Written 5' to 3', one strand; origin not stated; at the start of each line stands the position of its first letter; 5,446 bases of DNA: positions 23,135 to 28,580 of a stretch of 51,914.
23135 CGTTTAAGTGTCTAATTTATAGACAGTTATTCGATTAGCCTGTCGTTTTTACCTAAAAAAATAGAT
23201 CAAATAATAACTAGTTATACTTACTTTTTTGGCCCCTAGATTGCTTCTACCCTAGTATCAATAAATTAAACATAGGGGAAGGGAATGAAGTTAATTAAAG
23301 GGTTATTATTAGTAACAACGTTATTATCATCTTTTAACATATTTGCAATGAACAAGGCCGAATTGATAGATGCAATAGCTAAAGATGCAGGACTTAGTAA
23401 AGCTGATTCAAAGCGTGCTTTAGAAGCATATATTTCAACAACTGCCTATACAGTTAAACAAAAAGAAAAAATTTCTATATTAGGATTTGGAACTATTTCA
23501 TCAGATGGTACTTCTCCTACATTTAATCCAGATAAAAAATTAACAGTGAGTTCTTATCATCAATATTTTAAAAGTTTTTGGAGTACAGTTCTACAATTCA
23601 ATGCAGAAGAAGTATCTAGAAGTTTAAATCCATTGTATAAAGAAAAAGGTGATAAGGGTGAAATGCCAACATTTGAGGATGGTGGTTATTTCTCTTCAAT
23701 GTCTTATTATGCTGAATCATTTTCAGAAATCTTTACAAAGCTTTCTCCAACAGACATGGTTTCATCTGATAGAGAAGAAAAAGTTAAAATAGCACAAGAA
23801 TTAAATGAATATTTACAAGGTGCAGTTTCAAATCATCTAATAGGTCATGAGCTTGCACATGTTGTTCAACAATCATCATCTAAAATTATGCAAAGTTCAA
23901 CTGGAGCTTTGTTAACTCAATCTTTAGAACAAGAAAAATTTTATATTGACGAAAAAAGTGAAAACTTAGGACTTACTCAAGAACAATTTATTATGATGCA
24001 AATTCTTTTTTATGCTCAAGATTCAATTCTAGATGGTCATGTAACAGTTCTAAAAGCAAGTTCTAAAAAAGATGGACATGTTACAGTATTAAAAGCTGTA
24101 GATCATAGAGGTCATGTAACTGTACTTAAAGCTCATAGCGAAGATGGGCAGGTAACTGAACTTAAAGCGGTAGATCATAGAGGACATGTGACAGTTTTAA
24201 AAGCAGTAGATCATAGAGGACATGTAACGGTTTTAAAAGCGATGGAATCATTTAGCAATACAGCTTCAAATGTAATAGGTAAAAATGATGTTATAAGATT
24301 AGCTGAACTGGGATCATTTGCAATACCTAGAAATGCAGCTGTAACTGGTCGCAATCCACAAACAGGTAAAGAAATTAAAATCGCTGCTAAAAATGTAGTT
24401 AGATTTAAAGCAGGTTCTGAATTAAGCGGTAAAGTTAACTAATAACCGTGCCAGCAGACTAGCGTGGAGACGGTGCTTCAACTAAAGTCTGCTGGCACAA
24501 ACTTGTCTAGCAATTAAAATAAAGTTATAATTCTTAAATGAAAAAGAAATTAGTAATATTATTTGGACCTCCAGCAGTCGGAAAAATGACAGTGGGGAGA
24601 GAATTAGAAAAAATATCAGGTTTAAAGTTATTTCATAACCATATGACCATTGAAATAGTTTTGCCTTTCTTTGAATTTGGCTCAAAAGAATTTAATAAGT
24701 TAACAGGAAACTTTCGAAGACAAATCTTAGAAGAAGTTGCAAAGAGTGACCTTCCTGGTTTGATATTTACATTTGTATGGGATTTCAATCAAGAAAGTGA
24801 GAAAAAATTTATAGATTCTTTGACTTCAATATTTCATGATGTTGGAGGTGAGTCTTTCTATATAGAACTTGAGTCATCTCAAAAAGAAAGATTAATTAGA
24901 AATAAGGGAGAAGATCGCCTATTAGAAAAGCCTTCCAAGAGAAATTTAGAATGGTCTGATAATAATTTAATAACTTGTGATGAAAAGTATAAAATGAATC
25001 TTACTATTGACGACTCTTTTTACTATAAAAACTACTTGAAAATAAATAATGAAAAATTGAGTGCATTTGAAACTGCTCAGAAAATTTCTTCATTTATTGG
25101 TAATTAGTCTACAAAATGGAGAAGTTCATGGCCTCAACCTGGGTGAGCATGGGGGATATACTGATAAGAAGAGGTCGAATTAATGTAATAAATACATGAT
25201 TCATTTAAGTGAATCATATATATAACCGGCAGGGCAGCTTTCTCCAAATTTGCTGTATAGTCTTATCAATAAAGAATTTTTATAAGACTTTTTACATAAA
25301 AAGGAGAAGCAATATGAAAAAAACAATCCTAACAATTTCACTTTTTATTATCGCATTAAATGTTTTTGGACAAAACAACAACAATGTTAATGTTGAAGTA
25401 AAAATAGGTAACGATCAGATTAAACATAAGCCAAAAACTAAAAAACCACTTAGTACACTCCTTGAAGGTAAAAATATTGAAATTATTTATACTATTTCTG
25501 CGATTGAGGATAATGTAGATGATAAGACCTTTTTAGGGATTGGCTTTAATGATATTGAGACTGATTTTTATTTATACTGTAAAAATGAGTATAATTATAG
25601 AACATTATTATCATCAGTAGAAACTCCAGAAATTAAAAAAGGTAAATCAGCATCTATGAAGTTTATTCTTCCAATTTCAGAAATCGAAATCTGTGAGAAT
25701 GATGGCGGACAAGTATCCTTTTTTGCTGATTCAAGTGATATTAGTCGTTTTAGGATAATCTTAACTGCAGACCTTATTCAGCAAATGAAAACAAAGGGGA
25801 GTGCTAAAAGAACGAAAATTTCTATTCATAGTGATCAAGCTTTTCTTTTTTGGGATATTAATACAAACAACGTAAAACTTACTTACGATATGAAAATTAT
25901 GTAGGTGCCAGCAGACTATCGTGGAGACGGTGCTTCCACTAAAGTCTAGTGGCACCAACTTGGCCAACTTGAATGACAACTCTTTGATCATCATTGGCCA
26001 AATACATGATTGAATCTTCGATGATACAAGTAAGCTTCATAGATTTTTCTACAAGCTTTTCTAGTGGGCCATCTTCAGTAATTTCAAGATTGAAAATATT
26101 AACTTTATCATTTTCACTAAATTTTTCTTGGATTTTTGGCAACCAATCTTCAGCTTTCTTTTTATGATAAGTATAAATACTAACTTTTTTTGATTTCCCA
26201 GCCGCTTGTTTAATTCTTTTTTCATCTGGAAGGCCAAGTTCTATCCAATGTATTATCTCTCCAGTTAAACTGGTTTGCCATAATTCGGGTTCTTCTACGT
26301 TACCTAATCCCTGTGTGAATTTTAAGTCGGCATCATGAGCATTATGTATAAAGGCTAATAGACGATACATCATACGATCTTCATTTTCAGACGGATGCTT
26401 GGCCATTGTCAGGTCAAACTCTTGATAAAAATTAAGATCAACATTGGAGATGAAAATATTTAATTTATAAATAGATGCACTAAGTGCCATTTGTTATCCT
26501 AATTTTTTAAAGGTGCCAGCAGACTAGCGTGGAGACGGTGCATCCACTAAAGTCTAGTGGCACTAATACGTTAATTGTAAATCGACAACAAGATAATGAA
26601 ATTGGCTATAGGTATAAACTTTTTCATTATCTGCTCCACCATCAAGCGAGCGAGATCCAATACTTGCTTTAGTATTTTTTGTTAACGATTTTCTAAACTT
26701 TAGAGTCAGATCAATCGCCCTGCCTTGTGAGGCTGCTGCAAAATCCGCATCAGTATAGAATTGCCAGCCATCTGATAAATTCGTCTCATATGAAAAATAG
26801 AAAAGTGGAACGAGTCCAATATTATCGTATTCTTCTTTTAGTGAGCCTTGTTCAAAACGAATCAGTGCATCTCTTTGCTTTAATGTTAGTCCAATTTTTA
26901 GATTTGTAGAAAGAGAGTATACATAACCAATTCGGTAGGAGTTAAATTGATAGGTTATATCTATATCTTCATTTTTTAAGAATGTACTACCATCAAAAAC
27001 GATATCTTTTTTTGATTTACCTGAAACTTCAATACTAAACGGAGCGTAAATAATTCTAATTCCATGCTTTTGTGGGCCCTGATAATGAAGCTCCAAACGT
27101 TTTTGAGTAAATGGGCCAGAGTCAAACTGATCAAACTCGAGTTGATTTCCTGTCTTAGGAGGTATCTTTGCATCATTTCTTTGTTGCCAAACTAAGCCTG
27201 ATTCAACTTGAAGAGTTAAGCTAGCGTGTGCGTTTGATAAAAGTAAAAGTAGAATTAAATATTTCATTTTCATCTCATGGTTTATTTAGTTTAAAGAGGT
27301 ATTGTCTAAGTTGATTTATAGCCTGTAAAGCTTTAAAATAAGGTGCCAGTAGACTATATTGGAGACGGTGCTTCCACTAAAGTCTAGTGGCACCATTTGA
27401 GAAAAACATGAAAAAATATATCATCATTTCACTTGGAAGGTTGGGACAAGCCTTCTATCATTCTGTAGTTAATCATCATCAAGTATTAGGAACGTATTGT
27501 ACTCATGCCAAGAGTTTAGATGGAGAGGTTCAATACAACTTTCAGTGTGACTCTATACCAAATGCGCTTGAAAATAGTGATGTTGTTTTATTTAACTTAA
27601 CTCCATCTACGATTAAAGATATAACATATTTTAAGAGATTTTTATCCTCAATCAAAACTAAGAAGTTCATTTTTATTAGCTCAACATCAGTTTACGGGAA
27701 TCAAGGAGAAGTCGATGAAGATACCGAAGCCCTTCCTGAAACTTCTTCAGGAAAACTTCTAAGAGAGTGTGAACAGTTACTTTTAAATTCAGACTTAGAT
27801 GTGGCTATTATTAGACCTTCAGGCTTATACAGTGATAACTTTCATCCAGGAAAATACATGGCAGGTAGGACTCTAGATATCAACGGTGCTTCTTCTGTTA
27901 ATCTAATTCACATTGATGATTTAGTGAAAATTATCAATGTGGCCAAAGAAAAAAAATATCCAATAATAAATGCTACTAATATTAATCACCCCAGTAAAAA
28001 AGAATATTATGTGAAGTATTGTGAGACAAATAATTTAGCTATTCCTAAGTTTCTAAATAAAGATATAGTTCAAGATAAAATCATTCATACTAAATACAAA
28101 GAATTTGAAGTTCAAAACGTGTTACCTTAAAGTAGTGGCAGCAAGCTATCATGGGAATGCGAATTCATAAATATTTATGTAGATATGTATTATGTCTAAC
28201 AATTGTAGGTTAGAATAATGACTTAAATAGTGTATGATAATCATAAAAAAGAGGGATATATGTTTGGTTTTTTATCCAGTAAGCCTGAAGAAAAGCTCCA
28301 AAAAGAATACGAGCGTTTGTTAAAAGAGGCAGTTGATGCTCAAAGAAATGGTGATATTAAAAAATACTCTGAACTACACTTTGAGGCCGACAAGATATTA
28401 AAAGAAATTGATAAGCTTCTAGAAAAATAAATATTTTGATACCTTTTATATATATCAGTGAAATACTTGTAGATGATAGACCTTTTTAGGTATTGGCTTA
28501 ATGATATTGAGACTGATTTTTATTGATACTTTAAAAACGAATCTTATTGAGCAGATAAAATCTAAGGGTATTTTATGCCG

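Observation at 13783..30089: Local, strictly co-oriented array of 51-52 bp GC-rich palindromic elements, about one per gene junction, with an embedded RAYT-like HUH transposase gene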

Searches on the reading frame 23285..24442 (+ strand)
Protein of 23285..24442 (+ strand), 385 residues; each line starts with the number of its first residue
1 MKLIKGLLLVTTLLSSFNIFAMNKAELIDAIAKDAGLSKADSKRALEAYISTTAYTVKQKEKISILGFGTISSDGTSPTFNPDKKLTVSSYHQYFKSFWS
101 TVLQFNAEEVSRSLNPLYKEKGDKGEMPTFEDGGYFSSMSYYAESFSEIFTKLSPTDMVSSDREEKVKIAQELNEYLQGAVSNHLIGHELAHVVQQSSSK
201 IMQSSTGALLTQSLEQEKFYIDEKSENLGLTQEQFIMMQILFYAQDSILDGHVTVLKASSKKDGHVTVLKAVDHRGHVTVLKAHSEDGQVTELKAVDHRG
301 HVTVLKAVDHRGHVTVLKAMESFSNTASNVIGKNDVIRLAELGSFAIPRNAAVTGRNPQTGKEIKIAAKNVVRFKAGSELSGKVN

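Call 10: search_protein_families(library=pfam, proteins=[window:23285-24442:+], max_evalue=0.01)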
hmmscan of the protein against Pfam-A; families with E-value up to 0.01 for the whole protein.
window:23285-24442:+ (385 aa): 4 families
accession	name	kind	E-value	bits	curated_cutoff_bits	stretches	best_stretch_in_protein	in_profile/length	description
PF00216.26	Bac_DNA_binding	-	1.1e-28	99.7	22.4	2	315-385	20-90/90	Bacterial DNA-binding protein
PF24307.1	DUF7486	-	7.2e-05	22.8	27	1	254-321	54-120/154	Family of unknown function (DUF7486)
PF13699.11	eCIS_core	-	0.0013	19.3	22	1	182-198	61-77/79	eCIS core domain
PF18291.6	HU-HIG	-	0.005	17.3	26.2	0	22-88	32-98/125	HU domain fused to wHTH, Ig, or Glycine-rich motif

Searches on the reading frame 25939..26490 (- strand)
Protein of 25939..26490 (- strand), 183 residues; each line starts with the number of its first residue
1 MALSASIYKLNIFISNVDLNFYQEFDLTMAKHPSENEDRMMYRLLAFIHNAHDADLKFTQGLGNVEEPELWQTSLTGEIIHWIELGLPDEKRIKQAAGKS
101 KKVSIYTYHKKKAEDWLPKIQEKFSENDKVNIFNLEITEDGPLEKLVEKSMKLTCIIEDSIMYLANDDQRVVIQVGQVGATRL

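Call 10: search_protein_families(library=pfam, proteins=[window:25939-26490:-], max_evalue=0.01)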
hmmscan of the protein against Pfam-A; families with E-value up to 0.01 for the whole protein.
window:25939-26490:- (183 aa): 1 family
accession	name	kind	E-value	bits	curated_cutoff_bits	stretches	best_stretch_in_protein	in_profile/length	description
PF07152.18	YaeQ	-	1.1e-57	194.9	25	1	1-174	1-172/173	YaeQ protein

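Call 18: find_encoding_contigs(protein=window:25939-26490:-, flank=10000, max_places=10)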
Protein window:25939-26490:- (183 aa): no gene with exactly this product is on record in the collection.

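Call 49: find_homologous_proteins(query=window:25939-26490:-, max_evalue=1e-20)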
Query window:25939-26490:- (183 aa): 123 proteins with E <= 1e-20 among 189 candidates; the best 120 are listed.
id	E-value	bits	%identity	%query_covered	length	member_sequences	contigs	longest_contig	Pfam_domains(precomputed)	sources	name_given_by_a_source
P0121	1.2e-116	405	100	100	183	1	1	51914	PF07152.19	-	-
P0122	9.9e-94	330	84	96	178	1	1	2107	PF07152.19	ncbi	-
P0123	5.2e-92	324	81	97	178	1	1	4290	PF07152.19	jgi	jgi:uncharacterized protein YaeQ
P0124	2.6e-88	312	78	96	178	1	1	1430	PF07152.19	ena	-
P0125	2.2e-87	309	77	97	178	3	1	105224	PF07152.19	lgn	-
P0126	2.7e-87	309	81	96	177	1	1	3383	PF07152.19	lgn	-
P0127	1.4e-85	303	76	97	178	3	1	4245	PF07152.19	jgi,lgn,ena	-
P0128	2.9e-82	293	74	96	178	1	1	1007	PF07152.19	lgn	-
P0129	5.8e-82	292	75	96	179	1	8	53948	PF07152.19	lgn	-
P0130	8.6e-81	288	78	89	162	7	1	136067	PF07152.19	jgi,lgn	jgi:uncharacterized protein YaeQ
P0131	1.0e-80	288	73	96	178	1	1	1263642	PF07152.19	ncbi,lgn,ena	-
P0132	1.6e-78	280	70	96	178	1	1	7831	PF07152.19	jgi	jgi:uncharacterized protein YaeQ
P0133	1.0e-74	268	67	96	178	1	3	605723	PF07152.19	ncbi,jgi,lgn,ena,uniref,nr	ncbi:hypothetical protein A9Q84_00695 [Halobacteriovorax marinus]|uniref:YaeQ family protein n=1 Tax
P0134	1.1e-74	268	66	96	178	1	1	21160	PF07152.19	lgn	-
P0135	3.4e-74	266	67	96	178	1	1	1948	PF07152.19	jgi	jgi:uncharacterized protein YaeQ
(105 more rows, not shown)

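Call 50: find_encoding_contigs(protein=P0125, flank=10000, max_places=2)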
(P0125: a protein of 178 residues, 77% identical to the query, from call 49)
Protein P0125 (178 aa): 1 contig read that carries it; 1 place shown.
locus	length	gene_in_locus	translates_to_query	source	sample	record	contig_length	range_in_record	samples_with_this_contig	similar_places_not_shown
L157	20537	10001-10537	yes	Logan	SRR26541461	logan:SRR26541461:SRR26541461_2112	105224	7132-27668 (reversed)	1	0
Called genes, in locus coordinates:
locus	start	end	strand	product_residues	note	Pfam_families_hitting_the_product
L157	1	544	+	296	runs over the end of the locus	PF18626:Gln_deamidase_2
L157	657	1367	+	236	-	-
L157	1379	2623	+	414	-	PF00691:OmpA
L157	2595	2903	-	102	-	-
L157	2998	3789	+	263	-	PF00557:Peptidase_M24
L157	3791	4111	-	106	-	PF08883:DOPA_dioxygen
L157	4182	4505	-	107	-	-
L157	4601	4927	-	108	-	-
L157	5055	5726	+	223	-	PF00165:HTH_AraC (weak), PF12833:HTH_18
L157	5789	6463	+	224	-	PF01841:Transglut_core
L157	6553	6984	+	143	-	-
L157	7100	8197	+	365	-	-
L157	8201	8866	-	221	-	PF00849:PseudoU_synth_2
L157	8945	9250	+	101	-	-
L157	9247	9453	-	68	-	-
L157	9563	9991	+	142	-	-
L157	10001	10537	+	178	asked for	PF07152:YaeQ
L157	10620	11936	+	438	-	PF21216:PepQ_N, PF00557:Peptidase_M24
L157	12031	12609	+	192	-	-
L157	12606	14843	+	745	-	PF00512:HisKA, PF02518:HATPase_c, PF00072:Response_reg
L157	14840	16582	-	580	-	PF02378:PTS_EIIC, PF00367:PTS_EIIB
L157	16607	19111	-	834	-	PF00358:PTS_EIIA_1, PF00381:PTS-HPr, PF05524:PEP-utilisers_N, PF00391:PEP-utilizers, PF02896:PEP-utilizers_C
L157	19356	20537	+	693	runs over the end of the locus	PF09137:Glucodextran_N, PF00723:Glyco_hydro_15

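Call 51: find_encoding_contigs(protein=P0123, flank=10000, max_places=2)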
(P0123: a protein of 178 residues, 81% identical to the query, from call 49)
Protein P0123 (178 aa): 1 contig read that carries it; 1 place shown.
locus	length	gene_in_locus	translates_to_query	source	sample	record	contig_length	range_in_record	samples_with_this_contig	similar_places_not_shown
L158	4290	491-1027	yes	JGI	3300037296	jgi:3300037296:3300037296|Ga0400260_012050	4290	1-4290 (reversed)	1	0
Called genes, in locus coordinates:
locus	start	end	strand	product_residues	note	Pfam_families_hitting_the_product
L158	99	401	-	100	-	PF03692:CxxCxxCC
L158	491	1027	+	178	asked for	PF07152:YaeQ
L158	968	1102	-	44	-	-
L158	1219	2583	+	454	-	PF02518:HATPase_c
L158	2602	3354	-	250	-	-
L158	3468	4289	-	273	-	?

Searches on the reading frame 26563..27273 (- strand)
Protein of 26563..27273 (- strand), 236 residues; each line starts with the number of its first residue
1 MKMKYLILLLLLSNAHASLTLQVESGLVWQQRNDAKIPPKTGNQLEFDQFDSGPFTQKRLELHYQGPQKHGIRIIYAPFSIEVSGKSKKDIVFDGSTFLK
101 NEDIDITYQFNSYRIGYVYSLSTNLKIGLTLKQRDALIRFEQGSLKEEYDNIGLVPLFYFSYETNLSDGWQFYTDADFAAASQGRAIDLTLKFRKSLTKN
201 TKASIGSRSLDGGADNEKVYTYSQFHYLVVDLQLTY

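Call 10: search_protein_families(library=pfam, proteins=[window:26563-27273:-], max_evalue=0.01)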
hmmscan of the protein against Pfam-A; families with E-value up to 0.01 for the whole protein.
window:26563-27273:- (236 aa): 0 families

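Call 12: search_protein_families(library=ncbifam, proteins=[window:26563-27273:-], max_evalue=0.01)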
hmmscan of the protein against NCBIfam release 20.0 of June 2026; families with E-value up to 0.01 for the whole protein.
window:26563-27273:- (236 aa): 1 family
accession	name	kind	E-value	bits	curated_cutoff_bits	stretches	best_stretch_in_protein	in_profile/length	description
TIGR04219.1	OMP_w_GlyGly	subfamily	4.5e-06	26.1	105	1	6-225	8-223/234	TIGR04219 family outer membrane beta-barrel protein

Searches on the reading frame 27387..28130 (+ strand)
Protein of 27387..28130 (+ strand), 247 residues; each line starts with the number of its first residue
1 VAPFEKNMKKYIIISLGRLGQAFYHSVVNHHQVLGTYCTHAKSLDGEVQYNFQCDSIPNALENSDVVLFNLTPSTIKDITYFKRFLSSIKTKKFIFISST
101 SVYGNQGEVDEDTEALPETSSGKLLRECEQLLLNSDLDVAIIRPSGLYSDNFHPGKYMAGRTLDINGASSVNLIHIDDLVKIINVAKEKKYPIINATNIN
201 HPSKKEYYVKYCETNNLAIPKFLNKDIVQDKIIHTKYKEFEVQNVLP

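Call 10: search_protein_families(library=pfam, proteins=[window:27387-28130:+], max_evalue=0.01)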
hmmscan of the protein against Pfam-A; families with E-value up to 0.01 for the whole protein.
window:27387-28130:+ (247 aa): 2 families
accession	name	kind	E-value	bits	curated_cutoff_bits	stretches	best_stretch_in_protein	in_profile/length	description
PF13460.12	NAD_binding_10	-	2e-06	28.2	27.2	1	54-160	51-157/184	NAD(P)H-binding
PF01370.27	Epimerase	-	0.00015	21.7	20.9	1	39-183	51-221/240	NAD dependent epimerase/dehydratase family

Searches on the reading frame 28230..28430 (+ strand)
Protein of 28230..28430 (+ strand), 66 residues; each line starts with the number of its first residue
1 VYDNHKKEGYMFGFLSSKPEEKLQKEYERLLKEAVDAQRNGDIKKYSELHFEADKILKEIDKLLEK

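Call 60: search_protein_families(library=pfam, proteins=[window:28230-28430:+], max_evalue=0.01)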
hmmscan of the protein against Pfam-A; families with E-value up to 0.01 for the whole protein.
window:28230-28430:+ (66 aa): 1 family
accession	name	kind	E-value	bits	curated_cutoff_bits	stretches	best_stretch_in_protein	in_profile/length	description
PF20027.4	DUF6435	-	1e-23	83.5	26.9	1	11-63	1-53/53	Family of unknown function (DUF6435)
